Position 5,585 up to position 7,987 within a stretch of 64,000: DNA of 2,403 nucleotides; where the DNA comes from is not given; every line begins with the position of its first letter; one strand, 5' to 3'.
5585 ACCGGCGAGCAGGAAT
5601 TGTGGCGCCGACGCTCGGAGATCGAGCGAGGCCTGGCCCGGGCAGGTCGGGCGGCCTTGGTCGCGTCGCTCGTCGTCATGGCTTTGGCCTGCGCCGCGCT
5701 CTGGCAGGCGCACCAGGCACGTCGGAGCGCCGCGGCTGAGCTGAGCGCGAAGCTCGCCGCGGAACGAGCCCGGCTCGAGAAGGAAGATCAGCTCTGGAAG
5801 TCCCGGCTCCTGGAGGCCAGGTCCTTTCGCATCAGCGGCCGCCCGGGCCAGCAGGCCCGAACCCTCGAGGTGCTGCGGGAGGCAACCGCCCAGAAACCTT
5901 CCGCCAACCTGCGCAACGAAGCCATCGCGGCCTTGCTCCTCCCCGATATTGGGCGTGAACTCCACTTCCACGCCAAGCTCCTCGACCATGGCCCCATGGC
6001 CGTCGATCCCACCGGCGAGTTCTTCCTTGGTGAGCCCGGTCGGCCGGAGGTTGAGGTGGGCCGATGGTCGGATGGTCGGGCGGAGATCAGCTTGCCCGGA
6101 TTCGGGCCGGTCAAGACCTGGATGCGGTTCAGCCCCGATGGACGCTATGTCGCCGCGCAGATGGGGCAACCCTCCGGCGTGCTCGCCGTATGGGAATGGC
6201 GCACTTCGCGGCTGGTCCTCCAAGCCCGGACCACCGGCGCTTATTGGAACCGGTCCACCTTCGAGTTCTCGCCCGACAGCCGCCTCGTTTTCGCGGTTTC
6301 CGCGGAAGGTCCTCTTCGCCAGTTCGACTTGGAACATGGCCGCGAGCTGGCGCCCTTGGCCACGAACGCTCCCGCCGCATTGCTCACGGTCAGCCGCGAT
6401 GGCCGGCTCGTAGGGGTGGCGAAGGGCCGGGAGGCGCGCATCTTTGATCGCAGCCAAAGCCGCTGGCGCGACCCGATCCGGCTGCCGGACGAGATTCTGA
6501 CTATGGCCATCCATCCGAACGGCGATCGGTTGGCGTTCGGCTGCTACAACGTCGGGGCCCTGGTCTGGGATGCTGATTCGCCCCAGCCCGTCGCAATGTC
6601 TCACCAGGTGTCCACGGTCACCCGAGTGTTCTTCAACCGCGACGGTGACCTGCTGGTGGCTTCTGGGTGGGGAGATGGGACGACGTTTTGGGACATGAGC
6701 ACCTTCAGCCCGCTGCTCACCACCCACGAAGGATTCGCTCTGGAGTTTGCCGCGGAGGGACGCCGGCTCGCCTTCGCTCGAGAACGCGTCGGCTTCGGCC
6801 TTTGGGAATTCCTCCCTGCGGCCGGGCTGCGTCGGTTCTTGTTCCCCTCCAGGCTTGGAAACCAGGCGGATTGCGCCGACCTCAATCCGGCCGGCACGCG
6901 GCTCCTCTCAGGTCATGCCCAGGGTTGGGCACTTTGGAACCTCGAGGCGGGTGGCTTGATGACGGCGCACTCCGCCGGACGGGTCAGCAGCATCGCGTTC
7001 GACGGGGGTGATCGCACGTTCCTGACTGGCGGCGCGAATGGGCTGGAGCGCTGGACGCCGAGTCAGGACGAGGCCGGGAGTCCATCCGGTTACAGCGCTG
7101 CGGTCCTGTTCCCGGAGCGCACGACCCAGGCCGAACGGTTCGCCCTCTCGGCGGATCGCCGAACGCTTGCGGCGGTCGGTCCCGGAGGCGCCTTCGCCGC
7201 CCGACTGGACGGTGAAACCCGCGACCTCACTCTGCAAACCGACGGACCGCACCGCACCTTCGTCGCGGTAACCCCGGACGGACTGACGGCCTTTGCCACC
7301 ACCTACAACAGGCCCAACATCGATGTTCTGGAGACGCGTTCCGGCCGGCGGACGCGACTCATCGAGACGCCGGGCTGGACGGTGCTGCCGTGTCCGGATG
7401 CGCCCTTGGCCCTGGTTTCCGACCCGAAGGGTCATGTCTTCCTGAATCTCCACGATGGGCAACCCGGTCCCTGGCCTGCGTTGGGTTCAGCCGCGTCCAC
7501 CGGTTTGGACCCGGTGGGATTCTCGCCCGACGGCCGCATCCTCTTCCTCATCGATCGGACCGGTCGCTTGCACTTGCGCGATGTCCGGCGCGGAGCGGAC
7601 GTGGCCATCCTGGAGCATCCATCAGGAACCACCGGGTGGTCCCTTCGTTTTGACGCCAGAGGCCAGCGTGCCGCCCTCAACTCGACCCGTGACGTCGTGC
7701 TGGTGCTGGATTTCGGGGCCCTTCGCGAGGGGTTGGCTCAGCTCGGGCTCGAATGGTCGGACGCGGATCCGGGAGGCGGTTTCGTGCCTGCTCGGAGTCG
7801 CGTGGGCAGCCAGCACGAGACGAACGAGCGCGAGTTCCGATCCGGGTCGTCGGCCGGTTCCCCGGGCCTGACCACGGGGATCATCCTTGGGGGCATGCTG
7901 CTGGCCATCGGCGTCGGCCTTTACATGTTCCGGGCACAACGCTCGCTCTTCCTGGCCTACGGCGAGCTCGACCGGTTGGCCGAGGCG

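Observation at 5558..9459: Cassette A is preceded by a histidine kinase whose ~700-aa WD40 ectodomain is homologous to that of the Ser/Thr kinase next to cassette B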

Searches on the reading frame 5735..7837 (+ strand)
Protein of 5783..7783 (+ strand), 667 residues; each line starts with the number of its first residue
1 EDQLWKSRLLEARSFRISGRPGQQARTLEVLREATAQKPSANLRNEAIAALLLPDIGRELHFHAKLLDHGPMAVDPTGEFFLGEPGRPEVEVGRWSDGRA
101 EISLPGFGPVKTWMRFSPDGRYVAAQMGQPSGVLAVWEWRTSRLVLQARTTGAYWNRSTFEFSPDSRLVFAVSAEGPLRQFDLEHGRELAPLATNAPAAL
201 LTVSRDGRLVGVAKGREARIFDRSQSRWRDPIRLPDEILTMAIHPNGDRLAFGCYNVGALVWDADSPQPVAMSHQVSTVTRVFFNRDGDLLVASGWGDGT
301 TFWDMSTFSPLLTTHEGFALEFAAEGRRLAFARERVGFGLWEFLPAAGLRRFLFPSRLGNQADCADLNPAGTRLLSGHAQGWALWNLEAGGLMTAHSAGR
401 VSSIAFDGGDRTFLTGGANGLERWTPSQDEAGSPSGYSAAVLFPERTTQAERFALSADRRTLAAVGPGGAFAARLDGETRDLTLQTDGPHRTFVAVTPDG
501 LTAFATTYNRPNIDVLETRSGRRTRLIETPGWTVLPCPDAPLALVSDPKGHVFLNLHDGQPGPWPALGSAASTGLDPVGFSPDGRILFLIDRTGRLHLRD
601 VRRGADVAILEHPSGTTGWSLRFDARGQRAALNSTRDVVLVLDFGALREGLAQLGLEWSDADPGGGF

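Call 15: find_homologous_proteins(query=window:5783-7783:+, max_evalue=0.001)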
Query seq(667 aa) (667 aa): 708 proteins with E <= 0.001 among 8000 candidates; the best 120 are listed.
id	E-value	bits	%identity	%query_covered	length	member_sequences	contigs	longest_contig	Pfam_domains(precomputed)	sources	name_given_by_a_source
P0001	0.0e+0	1440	95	100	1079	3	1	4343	PF25174.2,PF24814.2,PF23381.2,PF25173.2,PF25175.2,PF02518.32,PF24817.2,PF00512.32,PF00400.39,PF07676.19,PF23414.2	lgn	-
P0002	2.0e-88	316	32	100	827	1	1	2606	PF25168.2,PF25174.2,PF24814.2,PF23381.2,PF25173.2,PF12894.14,PF25175.2,PF24817.2,PF23393.3,PF00069.32,PF24807.2,PF00400.39,PF23414.2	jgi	jgi:WD40 repeat protein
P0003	3.1e-85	305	33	99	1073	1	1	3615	PF25168.2,PF25174.2,PF24814.2,PF23381.2,PF25173.2,PF12894.14,PF25175.2,PF24817.2,PF07714.24,PF00069.32,PF25172.2,PF03109.23,PF24807.2,PF00400.39,PF23414.2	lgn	-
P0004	5.0e-85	304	33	99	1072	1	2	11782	PF25174.2,PF24814.2,PF23381.2,PF25173.2,PF12894.14,PF25175.2,PF24817.2,PF23409.2,PF07714.24,PF00069.32,PF25172.2,PF24807.2,PF00400.39,PF23414.2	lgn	-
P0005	1.1e-81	293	34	99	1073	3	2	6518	PF25174.2,PF24814.2,PF23381.2,PF25173.2,PF12894.14,PF25175.2,PF24817.2,PF07714.24,PF00069.32,PF25172.2,PF03109.23,PF24807.2,PF00400.39,PF23414.2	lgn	-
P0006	6.6e-80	287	34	99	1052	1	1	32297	PF07714.24,PF25168.2,PF00069.32,PF25174.2,PF24814.2,PF23381.2,PF24807.2,PF25175.2,PF25460.2,PF00400.39,PF23414.2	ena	-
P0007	1.9e-74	269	33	99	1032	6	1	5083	PF25168.2,PF23410.5,PF25174.2,PF24814.2,PF23381.2,PF25173.2,PF12894.14,PF25175.2,PF24817.2,PF07714.24,PF00069.32,PF03109.23,PF24807.2,PF25460.2,PF00400.39,PF01636.30,PF23414.2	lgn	-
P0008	3.3e-74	269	32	99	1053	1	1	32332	PF25174.2,PF24814.2,PF23381.2,PF25173.2,PF12894.14,PF25175.2,PF24817.2,PF07676.19,PF07714.24,PF00069.32,PF03109.23,PF24807.2,PF25460.2,PF00400.39,PF23414.2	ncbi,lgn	-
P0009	3.8e-71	259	30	100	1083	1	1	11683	PF07714.24,PF00069.32,PF25174.2,PF24814.2,PF23381.2,PF25175.2,PF24817.2,PF00400.39,PF01636.30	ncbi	-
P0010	6.4e-70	254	31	99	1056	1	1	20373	PF25168.2,PF25174.2,PF24814.2,PF23381.2,PF25173.2,PF23383.2,PF12894.14,PF25175.2,PF24817.2,PF24780.2,PF23393.3,PF07714.24,PF00069.32,PF25172.2,PF03109.23,PF24807.2,PF25460.2,PF00400.39,PF23414.2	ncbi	-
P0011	2.7e-69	252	30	98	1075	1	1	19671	PF25174.2,PF24814.2,PF23381.2,PF12894.14,PF24807.2,PF25175.2,PF02518.32,PF24817.2,PF00512.32,PF00400.39,PF23414.2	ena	-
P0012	1.2e-67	247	29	100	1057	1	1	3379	PF25174.2,PF24814.2,PF23381.2,PF25173.2,PF12894.14,PF25175.2,PF24817.2,PF07714.24,PF00069.32,PF24807.2,PF00400.39,PF23414.2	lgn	-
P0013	2.8e-67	246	31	100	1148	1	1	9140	PF07714.24,PF00069.32,PF25174.2,PF24814.2,PF23381.2,PF24807.2,PF25175.2,PF24817.2,PF00400.39,PF23414.2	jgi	jgi:serine/threonine protein kinase/WD40 repeat protein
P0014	2.0e-66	243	30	100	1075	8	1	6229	PF25174.2,PF24814.2,PF23381.2,PF25173.2,PF12894.14,PF25175.2,PF24817.2,PF00512.32,PF24807.2,PF02518.32,PF00400.39,PF23414.2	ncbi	-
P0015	2.2e-65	239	31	100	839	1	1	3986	PF25168.2,PF25174.2,PF24814.2,PF23381.2,PF25173.2,PF12894.14,PF25175.2,PF24817.2,PF00069.32,PF08662.18,PF24807.2,PF00400.39,PF23414.2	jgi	jgi:WD40 repeat protein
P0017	7.2e-64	234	31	100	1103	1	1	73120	PF25168.2,PF25174.2,PF24814.2,PF23381.2,PF25173.2,PF12894.14,PF25175.2,PF24817.2,PF00512.32,PF24780.2,PF24807.2,PF02518.32,PF00400.39,PF23414.2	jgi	jgi:signal transduction histidine kinase/WD40 repeat protein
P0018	1.3e-62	230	31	99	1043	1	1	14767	PF07714.24,PF00069.32,PF25174.2,PF24814.2,PF23381.2,PF24807.2,PF25175.2,PF24817.2,PF00400.39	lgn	-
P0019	6.8e-57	211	31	100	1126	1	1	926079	PF07714.24,PF00069.32,PF25174.2,PF24814.2,PF23381.2,PF25173.2,PF24807.2,PF25175.2,PF24817.2,PF00400.39,PF23414.2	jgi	jgi:serine/threonine protein kinase/WD40 repeat protein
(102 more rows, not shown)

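Call 19: find_encoding_contigs(protein=P0011, flank=10000, max_places=3)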
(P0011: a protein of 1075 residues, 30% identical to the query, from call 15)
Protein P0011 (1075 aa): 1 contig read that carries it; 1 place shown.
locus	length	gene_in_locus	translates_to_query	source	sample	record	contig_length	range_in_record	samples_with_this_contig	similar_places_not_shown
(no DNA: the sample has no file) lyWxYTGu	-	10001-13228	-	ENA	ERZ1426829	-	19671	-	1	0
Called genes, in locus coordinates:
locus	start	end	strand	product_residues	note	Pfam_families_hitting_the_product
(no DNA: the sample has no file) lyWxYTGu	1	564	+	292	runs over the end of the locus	PF00881:Nitroreductase (faint), PF14512:TM1586_NiRdase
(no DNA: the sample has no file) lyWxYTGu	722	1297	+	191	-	-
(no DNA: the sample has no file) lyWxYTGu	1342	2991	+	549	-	PF08757:CotH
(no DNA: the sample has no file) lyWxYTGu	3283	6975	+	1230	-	PF17132:Glyco_hydro_106, PF22666:Glyco_hydro_2_N2 (weak)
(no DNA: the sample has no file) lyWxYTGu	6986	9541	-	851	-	PF02449:Glyco_hydro_42 (weak)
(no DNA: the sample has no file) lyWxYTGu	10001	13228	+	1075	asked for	PF00400:WD40 (faint), PF12894:ANAPC4_WD40 (faint), PF23414:Beta-prop_EML_2 (faint), PF24814:WD40_Prp19, PF25174:Beta-prop_THOC3 (weak), PF23381:Beta-prop_IFT122_1st (weak), PF00512:HisKA, PF02518:HATPase_c, +3 more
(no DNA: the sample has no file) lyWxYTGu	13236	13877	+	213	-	PF00072:Response_reg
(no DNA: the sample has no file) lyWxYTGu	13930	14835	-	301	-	-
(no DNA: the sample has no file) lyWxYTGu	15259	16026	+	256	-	?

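Call 20: find_encoding_contigs(protein=P0017, flank=10000, max_places=3)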
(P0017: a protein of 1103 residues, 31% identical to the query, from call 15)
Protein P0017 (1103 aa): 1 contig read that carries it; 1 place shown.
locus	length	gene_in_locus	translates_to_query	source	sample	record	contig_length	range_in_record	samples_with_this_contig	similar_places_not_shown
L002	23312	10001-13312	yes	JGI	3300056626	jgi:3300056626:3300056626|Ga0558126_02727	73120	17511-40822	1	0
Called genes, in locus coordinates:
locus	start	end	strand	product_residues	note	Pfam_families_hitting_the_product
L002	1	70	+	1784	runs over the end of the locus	PF17164:DUF5122, PF17164:DUF5122, PF17164:DUF5122, PF17164:DUF5122, PF12733:Cadherin-like, PF16184:Cadherin_3, PF17963:Big_9, PF17963:Big_9, +10 more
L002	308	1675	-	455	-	PF01408:GFO_IDH_MocA, PF19051:GFO_IDH_MocA_C2, PF22725:GFO_IDH_MocA_C3 (faint)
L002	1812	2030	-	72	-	-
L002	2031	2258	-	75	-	-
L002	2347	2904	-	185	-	PF00857:Isochorismatase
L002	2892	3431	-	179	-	PF13482:RNase_H_2 (faint)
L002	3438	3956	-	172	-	-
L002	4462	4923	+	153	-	-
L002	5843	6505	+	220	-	-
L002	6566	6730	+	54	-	-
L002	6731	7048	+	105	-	PF22483:Mu-transpos_C_2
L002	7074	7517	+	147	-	-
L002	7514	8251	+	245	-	PF01695:IstB_IS21, PF00308:Bac_DnaA (weak)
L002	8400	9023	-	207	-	-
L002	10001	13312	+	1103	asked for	PF12894:ANAPC4_WD40 (faint), PF24780:WD40_MABP1-WDR62_1st (faint), PF24807:WD40_CDC20-Fz (faint), PF23381:Beta-prop_IFT122_1st, PF25174:Beta-prop_THOC3, PF23414:Beta-prop_EML_2 (weak), PF00512:HisKA, PF02518:HATPase_c, +6 more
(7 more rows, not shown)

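Call 21: find_encoding_contigs(protein=P0006, flank=10000, max_places=3)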
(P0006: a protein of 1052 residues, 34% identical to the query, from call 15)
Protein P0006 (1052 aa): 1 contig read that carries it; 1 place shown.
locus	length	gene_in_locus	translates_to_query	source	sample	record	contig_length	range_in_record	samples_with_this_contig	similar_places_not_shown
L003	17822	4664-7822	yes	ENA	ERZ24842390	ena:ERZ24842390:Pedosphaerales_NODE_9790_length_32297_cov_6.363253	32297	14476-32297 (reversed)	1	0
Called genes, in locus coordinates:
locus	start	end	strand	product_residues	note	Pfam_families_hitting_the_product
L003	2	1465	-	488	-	?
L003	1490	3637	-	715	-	PF13884:Peptidase_S74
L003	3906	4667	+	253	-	-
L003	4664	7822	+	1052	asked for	PF00069:Pkinase, PF07714:PK_Tyr_Ser-Thr, PF23414:Beta-prop_EML_2 (faint), PF24807:WD40_CDC20-Fz (faint), PF24814:WD40_Prp19 (faint), PF23381:Beta-prop_IFT122_1st (weak), PF25174:Beta-prop_THOC3, PF23381:Beta-prop_IFT122_1st (weak), +4 more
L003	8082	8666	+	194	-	-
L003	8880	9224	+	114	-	-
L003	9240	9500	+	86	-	-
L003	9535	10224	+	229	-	-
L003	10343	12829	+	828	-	PF01804:Penicil_amidase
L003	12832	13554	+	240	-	PF20599:DUF6796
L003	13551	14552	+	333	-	PF00561:Abhydrolase_1, PF12146:Hydrolase_4, PF12697:Abhydrolase_6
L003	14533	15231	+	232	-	PF01066:CDP-OH_P_transf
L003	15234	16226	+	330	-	PF00561:Abhydrolase_1, PF12146:Hydrolase_4, PF12697:Abhydrolase_6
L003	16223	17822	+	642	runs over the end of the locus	PF02129:Peptidase_S15, PF00326:Peptidase_S9, PF08530:PepX_C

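Call 47: predict_structure(alignment_id=A2)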
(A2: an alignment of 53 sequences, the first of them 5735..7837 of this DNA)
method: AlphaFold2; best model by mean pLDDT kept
length: 701 residues; sequences in the alignment: 53
mean_pLDDT: 90.1   pTM: 0.90
mean pLDDT of the five models: 90.1, 89.9, 89.3, 88.5, 87.8
residues with pLDDT >= 90: 512; 70-90: 148; 50-70: 26; < 50: 15
segments of 3 or more residues with pLDDT < 50: 691-701
pLDDT, mean of each block of 10 residues (from residue 1): 93 94 97 96 97 95 97 96 85 93 87 95 89 98 89 98 87 93 93 93 95 92 95 95 94 96 95 94 87 90 96 93 94 95 95 95 95 94 96 97 91 95 92 94 68 87 80 94 88 70 81 95 88 91 84 93 86 85 61 93 92 92 85 87 95 95 96 91 77 45 38
secondary structure, 60 per line:
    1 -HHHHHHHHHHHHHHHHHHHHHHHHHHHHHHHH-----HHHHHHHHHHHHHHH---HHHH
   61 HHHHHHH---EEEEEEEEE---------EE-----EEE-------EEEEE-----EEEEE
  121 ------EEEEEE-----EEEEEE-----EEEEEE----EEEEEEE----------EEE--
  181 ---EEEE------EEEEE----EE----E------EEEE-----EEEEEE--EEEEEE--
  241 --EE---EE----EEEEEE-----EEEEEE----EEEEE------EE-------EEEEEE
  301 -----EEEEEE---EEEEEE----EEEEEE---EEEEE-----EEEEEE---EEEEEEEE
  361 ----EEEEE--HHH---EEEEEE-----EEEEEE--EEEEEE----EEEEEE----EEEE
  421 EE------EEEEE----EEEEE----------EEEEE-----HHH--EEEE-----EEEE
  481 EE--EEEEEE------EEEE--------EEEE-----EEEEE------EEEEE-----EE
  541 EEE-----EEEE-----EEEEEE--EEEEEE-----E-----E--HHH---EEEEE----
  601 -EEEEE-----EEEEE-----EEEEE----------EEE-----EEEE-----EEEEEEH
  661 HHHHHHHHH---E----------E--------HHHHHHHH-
elements in order (helices of 4 or more, strands of 3 or more residues): H2-33 H39-53 H57-67 E71-79 E96-98 E106-110 E116-120 E127-132 E138-143 E149-154 E159-165 E176-178 E184-187 E194-198 E216-219 E225-230 E233-238 E254-259 E265-270 E275-279 E295-300 E306-311 E315-320 E325-330 E334-338 E344-349 E353-360 E365-369 E378-383 E389-394 E397-402 E407-412 E417-422 E429-433 E438-442 E453-457 E468-471 E477-482 E485-490 E497-500 E509-512 E518-522 E529-533 E539-543 E549-552 E558-563 E566-571 E592-596 E602-606 E612-616 E622-626 E637-639 E645-648 E654-659 H660-669 H693-700

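Call 52: fold_search(model_id=the predicted structure, library=pdb)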
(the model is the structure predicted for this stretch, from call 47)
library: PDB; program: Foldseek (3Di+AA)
matches with E <= 10: 2000; with E <= 0.001: 1961
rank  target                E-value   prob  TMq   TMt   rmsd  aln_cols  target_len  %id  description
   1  2ymu_A                2.8e-29  1.00  0.36  0.42  19.9       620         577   18  Structure of a highly repetitive propeller structure (released 2012-10-17)
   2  9e78_0L               1.3e-27  1.00  0.34  0.38  20.8       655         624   12  48-nm repeat of the Leishmania tarentolae doublet microtubule (released 2025-03-12)
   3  9n73_LO               1.1e-26  1.00  0.35  0.31  17.8       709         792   12  SSU processome maturation and disassembly, State G (released 2025-10-29)
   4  7mq8_LR               2.6e-26  1.00  0.35  0.32  19.4       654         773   14  Cryo-EM structure of the human SSU processome, state pre-A1 (released 2021-09-22)
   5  5i2t                  4.6e-26  1.00  0.37  0.42  17.5       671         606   12  Domain characterization of the WD protein Pwp2 and their relevance in ribosome biogenesis (released 2017-06-21)
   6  9n6z_LQ               8.0e-26  1.00  0.35  0.30  20.9       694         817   12  SSU processome maturation and disassembly, State D (released 2025-11-05)
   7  8i7o_P1               1.3e-25  1.00  0.34  0.39  20.8       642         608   12  In situ structure of axonemal doublet microtubules in mouse sperm with 16-nm repeat (released 2023-10-11)
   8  7mqa_LQ               1.8e-25  1.00  0.34  0.29  20.9       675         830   13  Cryo-EM structure of the human SSU processome, state post-A1 (released 2021-09-22)
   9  7mqa_LR               2.1e-25  1.00  0.34  0.31  19.4       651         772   13  Cryo-EM structure of the human SSU processome, state post-A1 (released 2021-09-22)
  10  7ung_e                2.2e-25  1.00  0.34  0.39  21.0       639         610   12  48-nm repeat of the human respiratory doublet microtubule (released 2022-10-05)
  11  9n6z_LO               4.1e-25  1.00  0.35  0.31  17.4       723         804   12  SSU processome maturation and disassembly, State D (released 2025-11-05)
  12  9n6v_LQ               4.8e-25  1.00  0.35  0.29  22.3       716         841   12  SSU processome maturation and disassembly, State A (released 2025-11-05)
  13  9e2g_2B               5.0e-25  1.00  0.33  0.36  21.3       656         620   13  Cryo-EM structure of 48 nm repeat of microtubule doublet from T. brucei flagellum (released 2025-03-12)
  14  6rxt_UL               6.8e-25  1.00  0.34  0.30  21.6       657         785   13  Cryo-EM structure of the 90S pre-ribosome (Kre33-Noc4) from Chaetomium thermophilum, state A (released 2019-08-14)
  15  9n74_LQ               1.1e-24  1.00  0.35  0.30  20.8       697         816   12  SSU processome maturation and disassembly, State H (released 2025-10-29)
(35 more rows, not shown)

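Call 58: find_encoding_contigs(protein=P0018, flank=10000, max_places=2)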
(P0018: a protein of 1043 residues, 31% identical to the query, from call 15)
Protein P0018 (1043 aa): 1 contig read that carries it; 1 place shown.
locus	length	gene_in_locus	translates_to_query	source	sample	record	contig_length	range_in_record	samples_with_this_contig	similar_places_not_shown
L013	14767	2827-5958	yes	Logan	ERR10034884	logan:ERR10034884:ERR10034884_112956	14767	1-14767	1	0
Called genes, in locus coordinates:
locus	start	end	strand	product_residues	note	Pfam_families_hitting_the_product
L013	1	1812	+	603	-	?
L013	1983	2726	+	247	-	PF04542:Sigma70_r2 (weak)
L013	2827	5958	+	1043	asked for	PF00069:Pkinase, PF07714:PK_Tyr_Ser-Thr, PF24817:WD40_WDHD1_1st (faint), PF00400:WD40 (faint), PF23381:Beta-prop_IFT122_1st (faint), PF24807:WD40_CDC20-Fz (faint), PF24814:WD40_Prp19 (weak), PF25174:Beta-prop_THOC3 (weak), +1 more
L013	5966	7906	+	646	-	PF00144:Beta-lactamase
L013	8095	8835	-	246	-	PF01168:Ala_racemase_N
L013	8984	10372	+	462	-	PF00654:Voltage_CLC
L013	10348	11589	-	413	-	PF00578:AhpC-TSA (weak), PF23237:HYR_4C (faint)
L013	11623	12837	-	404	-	-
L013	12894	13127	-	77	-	-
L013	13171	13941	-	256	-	PF11859:DUF3379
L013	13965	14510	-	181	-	PF04542:Sigma70_r2, PF08281:Sigma70_r4_2, PF04545:Sigma70_r4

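Call 59: find_encoding_contigs(protein=P0019, flank=10000, max_places=2)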
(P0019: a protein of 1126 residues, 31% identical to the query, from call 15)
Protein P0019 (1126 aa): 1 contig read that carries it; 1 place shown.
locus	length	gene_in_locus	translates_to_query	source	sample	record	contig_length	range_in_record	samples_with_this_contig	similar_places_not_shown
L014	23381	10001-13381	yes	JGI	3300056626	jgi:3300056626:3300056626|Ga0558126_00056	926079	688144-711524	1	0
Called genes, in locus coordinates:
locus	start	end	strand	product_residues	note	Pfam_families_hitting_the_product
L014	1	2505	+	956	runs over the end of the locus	-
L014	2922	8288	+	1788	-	PF20148:DUF6531, PF05593:RHS_repeat (weak), PF25023:TEN_YD-shell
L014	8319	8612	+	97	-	-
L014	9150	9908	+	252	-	-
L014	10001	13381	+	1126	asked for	PF00069:Pkinase, PF07714:PK_Tyr_Ser-Thr, PF23381:Beta-prop_IFT122_1st, PF25174:Beta-prop_THOC3, PF24807:WD40_CDC20-Fz (weak), PF24817:WD40_WDHD1_1st (weak), PF25174:Beta-prop_THOC3 (weak), PF25175:Beta-prop_WDR5 (weak), +4 more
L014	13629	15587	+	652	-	PF24249:DUF7452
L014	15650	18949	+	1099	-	PF07679:I-set, PF13895:Ig_2, PF13927:Ig_3, PF07679:I-set, PF13895:Ig_2, PF13927:Ig_3, PF07679:I-set, PF13895:Ig_2, +10 more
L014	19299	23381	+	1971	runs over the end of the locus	PF00109:ketoacyl-synt, PF02801:Ketoacyl-synt_C, PF00698:Acyl_transf_1, PF00106:adh_short, PF08659:KR, PF13561:adh_short_C2, PF21089:PKS_DH_N, PF14765:PS-DH, +1 more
